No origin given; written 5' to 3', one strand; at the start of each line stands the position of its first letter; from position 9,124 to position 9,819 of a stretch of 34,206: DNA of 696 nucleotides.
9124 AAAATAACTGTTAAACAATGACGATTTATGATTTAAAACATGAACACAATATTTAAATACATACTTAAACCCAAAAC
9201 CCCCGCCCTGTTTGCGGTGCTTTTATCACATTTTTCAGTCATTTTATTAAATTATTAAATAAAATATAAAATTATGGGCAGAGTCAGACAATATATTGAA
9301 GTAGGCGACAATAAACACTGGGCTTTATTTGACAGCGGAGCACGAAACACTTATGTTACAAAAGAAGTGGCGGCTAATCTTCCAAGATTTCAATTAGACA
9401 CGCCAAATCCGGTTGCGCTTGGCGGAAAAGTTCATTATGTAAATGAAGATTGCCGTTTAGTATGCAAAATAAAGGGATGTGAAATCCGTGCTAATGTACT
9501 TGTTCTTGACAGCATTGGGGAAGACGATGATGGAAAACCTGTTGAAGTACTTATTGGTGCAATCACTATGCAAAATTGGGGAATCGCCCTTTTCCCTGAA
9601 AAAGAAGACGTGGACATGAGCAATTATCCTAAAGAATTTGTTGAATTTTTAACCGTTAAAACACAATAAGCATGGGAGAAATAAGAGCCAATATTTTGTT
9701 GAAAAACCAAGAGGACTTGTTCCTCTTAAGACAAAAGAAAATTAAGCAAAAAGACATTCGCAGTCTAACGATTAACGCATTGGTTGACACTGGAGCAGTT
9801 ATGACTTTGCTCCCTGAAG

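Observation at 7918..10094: Three single-domain retropepsin-like protease genes, including an adjacent pair fused stop-to-start with a T9SS giant adhesin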

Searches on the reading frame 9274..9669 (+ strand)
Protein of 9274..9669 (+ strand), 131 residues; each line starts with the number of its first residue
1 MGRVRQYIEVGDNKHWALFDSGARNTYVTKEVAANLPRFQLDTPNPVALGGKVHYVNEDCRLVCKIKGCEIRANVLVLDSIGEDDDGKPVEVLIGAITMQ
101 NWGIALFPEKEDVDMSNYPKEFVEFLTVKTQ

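Call 3: search_protein_families(library=pfam, proteins=[window:9274-9669:+], max_evalue=1)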
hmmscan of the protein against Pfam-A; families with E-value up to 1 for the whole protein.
window:9274-9669:+ (131 aa): 3 families
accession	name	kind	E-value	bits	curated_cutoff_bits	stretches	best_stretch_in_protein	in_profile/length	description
PF13650.11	Asp_protease_2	-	0.0035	18.4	24.3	1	9-95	4-87/90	Aspartyl protease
PF13975.11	gag-asp_proteas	-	0.041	14.9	28.2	1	9-37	4-32/92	gag-polyprotein putative aspartyl protease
PF00500.24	Late_protein_L1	-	0.17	11.1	27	1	36-72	68-104/497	L1 (late) protein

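Call 4: search_protein_families(library=ncbifam, proteins=[window:9274-9669:+], max_evalue=1)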
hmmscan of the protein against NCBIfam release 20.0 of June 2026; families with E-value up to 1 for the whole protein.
window:9274-9669:+ (131 aa): 0 families

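Call 12: find_homologous_proteins(query=window:9274-9669:+, max_evalue=0.001)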
Query window:9274-9669:+ (131 aa): 95 proteins with E <= 0.001 among 100 candidates.
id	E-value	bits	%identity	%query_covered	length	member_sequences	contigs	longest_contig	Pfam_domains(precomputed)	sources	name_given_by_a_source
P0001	3.7e-72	259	90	95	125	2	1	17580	-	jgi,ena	-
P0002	4.8e-53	197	70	95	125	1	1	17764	-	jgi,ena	-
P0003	2.3e-50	188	67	95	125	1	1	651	-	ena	-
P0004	2.4e-50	188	64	95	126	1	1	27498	-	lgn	-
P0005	6.6e-50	187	65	96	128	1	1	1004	-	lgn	-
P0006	8.0e-50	186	65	95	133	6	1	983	-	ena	-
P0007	1.6e-49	185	66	95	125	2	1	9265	-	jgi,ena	-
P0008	5.2e-49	184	62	98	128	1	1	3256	-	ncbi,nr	ncbi:MAG: hypothetical protein HY738_24400 [Bacteroidia bacterium]|nr:hypothetical protein [Bacteroi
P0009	4.1e-44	168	60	95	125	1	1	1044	-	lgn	-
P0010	5.7e-44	167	58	95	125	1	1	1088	-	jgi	-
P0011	7.8e-44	167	58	95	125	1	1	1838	-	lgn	-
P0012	4.1e-43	165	60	95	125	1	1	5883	-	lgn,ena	-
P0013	1.1e-42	163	61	95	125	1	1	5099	-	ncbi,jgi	-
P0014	2.9e-41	159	89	62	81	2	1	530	-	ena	-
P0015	4.3e-41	158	58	95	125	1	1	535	-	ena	-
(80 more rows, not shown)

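Call 14: find_encoding_contigs(protein=P0001, flank=10000, max_places=4)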
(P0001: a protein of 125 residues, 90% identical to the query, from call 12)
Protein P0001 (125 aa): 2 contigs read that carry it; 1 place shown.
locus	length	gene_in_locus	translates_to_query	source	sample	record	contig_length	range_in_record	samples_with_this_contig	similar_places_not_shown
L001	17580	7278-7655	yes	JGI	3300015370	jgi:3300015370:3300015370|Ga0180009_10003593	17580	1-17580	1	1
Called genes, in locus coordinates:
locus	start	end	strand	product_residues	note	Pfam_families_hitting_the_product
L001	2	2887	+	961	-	?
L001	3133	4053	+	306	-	-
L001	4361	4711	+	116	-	PF01909:NTP_transf_2, PF18765:Polbeta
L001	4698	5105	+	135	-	PF05168:HEPN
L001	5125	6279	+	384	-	PF12838:Fer4_7 (weak), PF13183:Fer4_8, PF13187:Fer4_9 (weak), PF13237:Fer4_10, PF13534:Fer4_17 (weak)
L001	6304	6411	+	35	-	-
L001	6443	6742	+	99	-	PF01909:NTP_transf_2, PF18765:Polbeta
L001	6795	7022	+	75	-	PF15919:HicB_lk_antitox (weak)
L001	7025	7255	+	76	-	PF07927:HicA_toxin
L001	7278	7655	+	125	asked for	-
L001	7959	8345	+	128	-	-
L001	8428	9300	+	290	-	PF12784:PDDEXK_2, PF27070:HTH_Rpn_C (weak)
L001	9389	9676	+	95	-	PF14076:DUF4258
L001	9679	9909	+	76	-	-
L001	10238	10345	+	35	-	-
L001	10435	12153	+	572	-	PF13738:Pyr_redox_3 (weak), PF07992:Pyr_redox_2, PF00890:FAD_binding_2 (weak), PF01266:DAO (weak), PF12831:FAD_oxidored, PF13450:NAD_binding_8 (weak), PF13237:Fer4_10 (weak), PF14697:Fer4_21 (weak), +3 more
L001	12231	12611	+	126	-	PF05635:23S_rRNA_IVP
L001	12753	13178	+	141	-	PF02662:FlpD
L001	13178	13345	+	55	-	-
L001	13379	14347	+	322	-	PF01058:Oxidored_q6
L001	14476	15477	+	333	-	-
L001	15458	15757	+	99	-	-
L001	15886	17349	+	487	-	PF27537:HoxH, PF00374:NiFeSe_Hases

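Call 15: find_encoding_contigs(protein=P0002, flank=10000, max_places=4)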
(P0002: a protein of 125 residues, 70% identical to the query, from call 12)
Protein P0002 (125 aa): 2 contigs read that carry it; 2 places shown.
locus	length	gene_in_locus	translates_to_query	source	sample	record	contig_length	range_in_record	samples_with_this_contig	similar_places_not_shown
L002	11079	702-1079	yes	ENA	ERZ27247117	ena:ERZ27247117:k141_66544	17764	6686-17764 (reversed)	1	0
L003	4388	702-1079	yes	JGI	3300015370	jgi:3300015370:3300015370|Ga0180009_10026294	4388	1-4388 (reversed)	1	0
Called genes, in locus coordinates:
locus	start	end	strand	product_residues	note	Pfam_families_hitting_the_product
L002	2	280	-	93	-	?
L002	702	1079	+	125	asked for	-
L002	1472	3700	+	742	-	PF18962:Por_Secre_tail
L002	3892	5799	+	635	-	PF13522:GATase_6, PF13537:GATase_7, PF00733:Asn_synthase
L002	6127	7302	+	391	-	PF13439:Glyco_transf_4, PF13477:Glyco_trans_4_2, PF13579:Glyco_trans_4_4, PF00534:Glycos_transf_1, PF13692:Glyco_trans_1_4, PF13524:Glyco_trans_1_2 (weak)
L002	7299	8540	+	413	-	PF12704:MacB_PCD, PF02687:FtsX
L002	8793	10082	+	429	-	PF02844:GARS_N, PF01071:GARS_A, PF02655:ATP-grasp_3 (weak), PF02786:CPSase_L_D2 (weak), PF02843:GARS_C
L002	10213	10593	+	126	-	PF05635:23S_rRNA_IVP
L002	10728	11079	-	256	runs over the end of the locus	PF13181:TPR_8 (faint), PF13432:TPR_16 (weak), PF13414:TPR_11 (faint), PF00515:TPR_1, PF07719:TPR_2 (weak), PF08239:SH3_3 (weak)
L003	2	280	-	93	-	?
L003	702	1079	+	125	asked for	-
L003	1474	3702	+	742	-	PF18962:Por_Secre_tail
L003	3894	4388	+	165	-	?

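Call 27: find_related_loci(query=A2, collection=genome_contigs, flank=5000)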
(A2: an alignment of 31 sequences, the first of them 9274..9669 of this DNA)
Query A2 (131 aa) in genome_contigs; peptide patterns used: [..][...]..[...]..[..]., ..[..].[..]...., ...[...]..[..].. (x = any residue, [..] = any of these).
271 stretches matched a pattern; 213 encode a relative of the query (tblastn E <= 1e-3); the best 80 are kept; 80 distinct loci.
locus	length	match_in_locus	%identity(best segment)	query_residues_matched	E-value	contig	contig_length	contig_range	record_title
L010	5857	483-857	63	1-125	1e-55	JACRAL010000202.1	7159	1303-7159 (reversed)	MAG: Bacteroidetes bacterium isolate NC_groundwater_1592_Pr3_B-0.1um_39_19 SR-2_scaffold_141_3842753, whole genome shotg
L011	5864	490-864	65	1-125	1e-54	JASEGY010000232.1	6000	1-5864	MAG: bacterium isolate Yes70-08 NODE_232_length_6000_cov_621.208915, whole genome shotgun sequence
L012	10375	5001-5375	58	1-125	8e-50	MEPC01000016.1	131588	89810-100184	MAG: Bacteroidetes bacterium RIFCSPLOWO2_12_FULL_37_12 rifcsplowo2_12_scaffold_325, whole genome shotgun sequence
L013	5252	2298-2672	58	1-125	2e-49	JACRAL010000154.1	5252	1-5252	MAG: Bacteroidetes bacterium isolate NC_groundwater_1592_Pr3_B-0.1um_39_19 SR-2_scaffold_141_2711699, whole genome shotg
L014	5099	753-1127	61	1-125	1e-48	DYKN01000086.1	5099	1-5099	MAG TPA_asm: Rikenella microfusus isolate SulCav_AS07-7_39_23 SulCav_AS07_7_14580_length_5099_cov_17_661380, whole genom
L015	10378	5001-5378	54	1-126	1e-45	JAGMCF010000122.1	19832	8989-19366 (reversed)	MAG: Candidatus Cloacimonadota bacterium isolate RS_16_45 ZL425.bin.45.fa_122, whole genome shotgun sequence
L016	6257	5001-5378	55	1-126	7e-46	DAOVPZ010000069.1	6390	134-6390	MAG TPA_asm: Candidatus Cloacimonadota bacterium isolate CSMAG_1562 CSMAG_1562_k141_666628_length_6390_cov_84.8141, whol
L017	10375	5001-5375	54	1-125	1e-45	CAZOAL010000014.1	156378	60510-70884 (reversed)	MAG TPA_asm: uncultured bacterium isolate SRP119689_co1_304 genome assembly, contig: NODE_62_length_156378_cov_27.244494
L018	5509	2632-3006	56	1-125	2e-45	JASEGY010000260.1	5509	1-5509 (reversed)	MAG: bacterium isolate Yes70-08 NODE_260_length_5509_cov_291.650348, whole genome shotgun sequence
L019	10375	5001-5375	54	1-125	4e-45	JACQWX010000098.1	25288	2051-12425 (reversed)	MAG: Elusimicrobia bacterium isolate NC_groundwater_1500_Pr4_B-0.1um_67_5 SR1-18-B1_scaffold_549060, whole genome shotgu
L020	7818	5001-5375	53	1-125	1e-44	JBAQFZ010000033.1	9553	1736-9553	MAG: Halobacteriota archaeon isolate MFD06995_ilm_asm_bin17 k127_140759, whole genome shotgun sequence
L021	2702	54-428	55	1-125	3e-44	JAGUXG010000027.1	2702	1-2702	MAG: bacterium isolate DeMMO4_10 c_000000003165, whole genome shotgun sequence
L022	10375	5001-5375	56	1-125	1e-43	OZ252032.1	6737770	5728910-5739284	MAG: Candidatus Poribacteria bacterium isolate aa3f26ad-70d9-470a-add4-ad97223fdacd genome assembly, chromosome: 1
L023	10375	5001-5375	55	1-125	1e-43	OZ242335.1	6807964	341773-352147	MAG: Candidatus Poribacteria bacterium isolate 0e18bbbf-3c5b-4f4e-9be4-718f64127597 genome assembly, chromosome: 1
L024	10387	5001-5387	53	1-129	3e-43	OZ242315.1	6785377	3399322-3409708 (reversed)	MAG: Candidatus Poribacteria bacterium isolate 55818b94-eea9-47de-9476-a843df335cd7 genome assembly, chromosome: 1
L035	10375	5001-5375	50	1-125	2e-41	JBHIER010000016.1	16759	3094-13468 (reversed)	MAG: bacterium isolate b2.sp2_bin.59 NODE_821_length_16759_cov_4.081118, whole genome shotgun sequence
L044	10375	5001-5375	52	1-125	5e-40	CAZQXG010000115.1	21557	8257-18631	MAG TPA_asm: uncultured Alcaligenaceae bacterium isolate binchicken_co95_139 genome assembly, contig: NODE_1107_length_2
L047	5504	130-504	47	1-125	6e-40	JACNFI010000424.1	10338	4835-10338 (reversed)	MAG: Candidatus Cloacimonadota bacterium isolate NIOZ-UU1 NIOZ-UU_NODE_8119_length_10338_cov_9.02003, whole genome shotg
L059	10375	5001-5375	50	1-125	1e-38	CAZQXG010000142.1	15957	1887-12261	MAG TPA_asm: uncultured Alcaligenaceae bacterium isolate binchicken_co95_139 genome assembly, contig: NODE_1745_length_1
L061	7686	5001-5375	49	1-125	2e-38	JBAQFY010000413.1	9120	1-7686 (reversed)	MAG: Sedimentisphaerales bacterium isolate MFD06995_ilm_asm_bin24 k127_167172, whole genome shotgun sequence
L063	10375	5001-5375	48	1-125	2e-38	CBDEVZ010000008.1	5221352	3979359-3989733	MAG: uncultured Candidatus Binatia bacterium isolate 77b99e23-3f9f-49a3-a4d3-93b2c3db3d2d genome assembly, contig: conti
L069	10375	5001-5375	48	1-125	5e-38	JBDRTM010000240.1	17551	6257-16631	MAG: Planctomycetota bacterium isolate MEGAHIT-group-3.76 k141_487315, whole genome shotgun sequence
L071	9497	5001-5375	47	1-125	3e-38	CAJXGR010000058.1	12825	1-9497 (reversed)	MAG TPA_asm: uncultured Spirochaetia bacterium isolate SRR4028170_bin.30_MetaBAT_v2.12.1_MAG genome assembly, contig: NO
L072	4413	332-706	48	1-125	3e-38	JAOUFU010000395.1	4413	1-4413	MAG: Phycisphaerae bacterium isolate 4_1_July_SF_Bin52 4_1_July_SF_Bin52_scaffold_12394_c1, whole genome shotgun sequenc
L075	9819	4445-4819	47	1-125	6e-38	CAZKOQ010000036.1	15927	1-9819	MAG TPA_asm: uncultured Pirellulales bacterium isolate binchicken_co33_496 genome assembly, contig: NODE_4091_length_159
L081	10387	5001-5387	45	1-129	2e-37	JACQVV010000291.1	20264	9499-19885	MAG: Planctomycetota bacterium isolate NC_groundwater_1472_Ag_S-0.65um_69_29 S_p65_S5_coassembly_k141_2161118, whole gen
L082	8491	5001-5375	46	1-125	2e-37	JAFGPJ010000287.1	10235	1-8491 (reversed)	MAG: Sedimentisphaerales bacterium isolate Zod_Metabat.683 k87_6172867, whole genome shotgun sequence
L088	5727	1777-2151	47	1-125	2e-37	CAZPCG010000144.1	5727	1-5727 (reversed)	MAG TPA_asm: uncultured Spirochaetota bacterium isolate binchicken_co395_73 genome assembly, contig: NODE_7603_length_57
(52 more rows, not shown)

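Call 33: search_protein_families(library=pfam, alignment_id=A3, max_evalue=0.001)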
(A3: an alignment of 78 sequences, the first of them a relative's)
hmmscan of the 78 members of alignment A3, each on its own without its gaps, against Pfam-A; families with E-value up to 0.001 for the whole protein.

A. member 1, L010:865-1266:+ (134 aa): 1 family
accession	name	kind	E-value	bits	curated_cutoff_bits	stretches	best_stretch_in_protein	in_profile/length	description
PF00077.25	RVP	-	0.00068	20.3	20.7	1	4-110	3-100/101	Retroviral aspartyl protease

B. families by the number of members that match (of 78 scanned): 120 families (the first 25 are shown)
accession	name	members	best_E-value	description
PF01909.29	NTP_transf_2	3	1.7e-13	Nucleotidyltransferase domain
PF18765.7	Polbeta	3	7.7e-11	Polymerase beta, Nucleotidyltransferase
PF00145.23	DNA_methylase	2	7.2e-94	C-5 cytosine-specific DNA methylase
PF05721.19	PhyH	2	6.5e-30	Phytanoyl-CoA dioxygenase (PhyH)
PF22600.2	MTPAP-like_central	2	6.5e-06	Poly(A) RNA polymerase, mitochondrial-like, central palm domain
PF13650.11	Asp_protease_2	2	7.1e-05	Aspartyl protease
PF02092.22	tRNA_synt_2f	1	1.2e-199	Glycyl-tRNA synthetase beta subunit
PF07394.17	DUF1501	1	2.8e-158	Protein of unknown function (DUF1501)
PF00501.34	AMP-binding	1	3.2e-110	AMP-binding enzyme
PF00180.25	Iso_dh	1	2.9e-100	Isocitrate/isopropylmalate dehydrogenase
PF13603.12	tRNA-synt_1_2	1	1.7e-68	Leucyl-tRNA synthetase, editing domain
PF00158.32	Sigma54_activat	1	2.1e-68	Sigma-54 interaction domain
PF09572.16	RE_XamI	1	5.7e-67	XamI restriction endonuclease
PF04321.23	RmlD_sub_bind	1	6.3e-66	RmlD substrate binding domain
PF00133.28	tRNA-synt_1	1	1.3e-59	tRNA synthetases class I (I, L, M and V)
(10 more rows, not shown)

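Call 34: search_protein_families(library=pfam, alignment_id=A4, max_evalue=0.001)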
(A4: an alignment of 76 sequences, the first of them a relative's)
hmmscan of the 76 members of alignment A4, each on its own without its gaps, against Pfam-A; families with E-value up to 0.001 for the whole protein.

A. member 1, L010:9-221:+ (71 aa): 0 families

B. families by the number of members that match (of 76 scanned): 101 families (the first 25 are shown)
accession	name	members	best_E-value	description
PF01256.23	Carb_kinase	6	8.3e-54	NAD(P)H-hydrate dehydratase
PF02110.20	HK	6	2e-08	Hydroxyethylthiazole kinase family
PF00920.27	ILVD_EDD_N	3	2.2e-124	Dihydroxy-acid/6-phosphogluconate dehydratase N-terminal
PF24877.1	ILV_EDD_C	3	1.4e-76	Dihydroxy-acid/6-phosphogluconate dehydratase C-terminal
PF13580.11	SIS_2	3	2.2e-32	SIS domain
PF01467.32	CTP_transf_like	3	1.6e-17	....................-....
PF18962.6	Por_Secre_tail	3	2.4e-09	Secretion system C-terminal sorting domain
PF01380.27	SIS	3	7e-09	SIS domain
PF01364.23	Peptidase_C25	2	2.7e-56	Peptidase family C25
PF13570.13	Beta-prop_ACSF4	2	1.6e-20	Beta-alanine-activating enzyme, beta-propeller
PF25292.1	Beta-prop_CGLA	2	3.4e-14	Lambda-carrageenase beta-propeller domain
PF13517.12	FG-GAP_3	2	4.7e-14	FG-GAP-like repeat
PF13860.13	FlgD_ig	2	5.4e-08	FlgD Ig-like domain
PF01839.29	FG-GAP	2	8.4e-07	FG-GAP repeat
PF13585.12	CHU_C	2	8.6e-07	CHU_C Type IX secretion signal domain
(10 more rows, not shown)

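Call 39: search_solved_structures(query=A2, max_evalue=10, show_alignments=2)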
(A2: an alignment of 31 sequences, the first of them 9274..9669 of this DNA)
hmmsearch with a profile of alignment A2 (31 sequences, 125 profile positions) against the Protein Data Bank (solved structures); distinct sequences matched with E-value up to 10: 7.
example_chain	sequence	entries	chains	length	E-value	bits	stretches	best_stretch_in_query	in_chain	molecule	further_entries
7q5b_A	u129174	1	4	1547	0.0029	20.9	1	6-81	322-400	Transposon Ty3-G Gag-Pol polyprotein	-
4q5m_A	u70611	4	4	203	0.27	14.6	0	7-28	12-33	Protease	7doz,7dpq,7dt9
9iy9_A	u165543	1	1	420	0.84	13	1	8-36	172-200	Exported protein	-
5fiv_A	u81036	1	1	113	0.91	12.9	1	8-107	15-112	RETROPEPSIN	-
1b11_A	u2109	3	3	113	1.2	12.5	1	8-107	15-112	PROTEIN (Feline Immunodeficiency Virus PROTEASE) | FIV PROTEASE | FELINE IMMUNODEFICIENCY VIRUS PROTEASE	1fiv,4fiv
3sio_A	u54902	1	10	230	1.4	12.3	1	66-118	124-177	Soluble acetylcholine receptor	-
3sh1_A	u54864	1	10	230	1.4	12.3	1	66-118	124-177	Soluble acetylcholine receptor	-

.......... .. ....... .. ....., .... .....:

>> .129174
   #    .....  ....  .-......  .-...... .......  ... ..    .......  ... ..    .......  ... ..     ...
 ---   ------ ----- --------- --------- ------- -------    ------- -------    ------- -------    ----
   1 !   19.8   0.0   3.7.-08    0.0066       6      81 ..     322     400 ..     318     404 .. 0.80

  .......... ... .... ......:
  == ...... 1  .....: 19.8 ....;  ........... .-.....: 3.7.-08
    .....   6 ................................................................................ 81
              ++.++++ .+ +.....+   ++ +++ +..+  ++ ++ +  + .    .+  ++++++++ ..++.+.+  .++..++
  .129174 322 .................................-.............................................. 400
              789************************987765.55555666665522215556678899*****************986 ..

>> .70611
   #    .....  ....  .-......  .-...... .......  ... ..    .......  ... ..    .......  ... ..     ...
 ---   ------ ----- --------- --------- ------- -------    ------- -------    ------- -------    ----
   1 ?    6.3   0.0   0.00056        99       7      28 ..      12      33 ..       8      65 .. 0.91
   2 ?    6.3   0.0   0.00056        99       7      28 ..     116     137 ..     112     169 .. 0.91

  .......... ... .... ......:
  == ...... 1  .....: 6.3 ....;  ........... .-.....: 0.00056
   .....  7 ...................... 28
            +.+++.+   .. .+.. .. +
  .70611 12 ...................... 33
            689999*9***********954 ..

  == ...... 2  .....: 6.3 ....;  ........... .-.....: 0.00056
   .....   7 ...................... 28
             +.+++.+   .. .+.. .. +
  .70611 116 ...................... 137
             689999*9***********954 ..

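Call 45: predict_structure(alignment_id=A2)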
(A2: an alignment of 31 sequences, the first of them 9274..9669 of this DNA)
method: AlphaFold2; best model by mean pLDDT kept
length: 131 residues; sequences in the alignment: 31
mean_pLDDT: 90.3   pTM: 0.82
mean pLDDT of the five models: 90.3, 89.8, 89.6, 89.1, 88.3
residues with pLDDT >= 90: 100; 70-90: 19; 50-70: 12; < 50: 0
segments of 3 or more residues with pLDDT < 50: none
pLDDT, mean of each block of 10 residues (from residue 1): 88 95 95 95 89 93 96 95 88 97 94 91 61 54
secondary structure, 60 per line:
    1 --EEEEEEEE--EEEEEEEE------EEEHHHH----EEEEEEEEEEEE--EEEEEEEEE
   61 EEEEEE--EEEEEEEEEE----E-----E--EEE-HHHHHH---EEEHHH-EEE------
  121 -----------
elements in order: E3-10 E13-20 E27-29 H30-33 E38-49 E52-66 E69-78 E92-94 H96-101 E105-107 E112-114

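Call 48: fold_search(model_id=the predicted structure, library=pdb)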
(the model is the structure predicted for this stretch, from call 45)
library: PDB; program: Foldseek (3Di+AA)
matches with E <= 10: 776; with E <= 0.001: 245
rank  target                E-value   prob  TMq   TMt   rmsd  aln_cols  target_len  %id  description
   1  4rgh_A                5.2e-06  1.00  0.65  0.66   3.5       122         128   15  Human DNA Damage-Inducible Protein: From Protein Chemistry and 3D Structure to Deciphering its Cellular Role (released 2016-02-17)
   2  5yq8_A                8.1e-06  1.00  0.68  0.68   3.5       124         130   14  Crystal structure of retroviral protease-like domain of Ddi1 from Leishmania major (released 2018-09-19)
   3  3s8i_A                9.1e-06  1.00  0.62  0.65   4.2       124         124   15  The retroviral-like protease (RVP) domain of human DDI1 (released 2011-07-06)
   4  7d66_A                1.1e-05  1.00  0.64  0.68   3.8       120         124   21  Crystal structure of retroviral protease-like domain of Ddi1 from Toxoplasma gondii (released 2022-02-09)
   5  2fxd_A                1.5e-05  1.00  0.54  0.68   3.7       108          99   22  X-ray crystal structure of HIV-1 protease IRM mutant complexed with atazanavir (BMS-232632) (released 2007-02-20)
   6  7d66_L                1.6e-05  1.00  0.62  0.65   4.2       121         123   21  Crystal structure of retroviral protease-like domain of Ddi1 from Toxoplasma gondii (released 2022-02-09)
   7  3s8i_B                1.6e-05  1.00  0.55  0.60   4.0       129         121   13  The retroviral-like protease (RVP) domain of human DDI1 (released 2011-07-06)
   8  7d66_C                1.7e-05  1.00  0.61  0.63   4.1       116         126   20  Crystal structure of retroviral protease-like domain of Ddi1 from Toxoplasma gondii (released 2022-02-09)
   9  7d66_G                2.1e-05  1.00  0.62  0.67   3.9       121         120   19  Crystal structure of retroviral protease-like domain of Ddi1 from Toxoplasma gondii (released 2022-02-09)
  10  7d66_F                2.1e-05  1.00  0.58  0.63   5.9       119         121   21  Crystal structure of retroviral protease-like domain of Ddi1 from Toxoplasma gondii (released 2022-02-09)
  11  4njs_A                2.8e-05  1.00  0.46  0.59   5.2       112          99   22  Crystal structure of multidrug-resistant clinical isolate A02 HIV-1 protease in complex with non-peptidic inhibitor, G (released 2014-04-02)
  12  7d66_J                3.1e-05  1.00  0.62  0.67   4.1       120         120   19  Crystal structure of retroviral protease-like domain of Ddi1 from Toxoplasma gondii (released 2022-02-09)
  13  1mtb_A                3.1e-05  1.00  0.52  0.66   3.6       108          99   21  Viability of a drug-resistant HIV-1 protease mutant: structural insights for better antiviral therapy (released 2003-01-07)
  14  1fmb                  3.5e-05  1.00  0.57  0.69   3.0       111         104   22  EIAV PROTEASE COMPLEXED WITH THE INHIBITOR HBY-793 (released 1996-10-14)
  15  7d66_K                3.7e-05  1.00  0.63  0.67   3.8       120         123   21  Crystal structure of retroviral protease-like domain of Ddi1 from Toxoplasma gondii (released 2022-02-09)
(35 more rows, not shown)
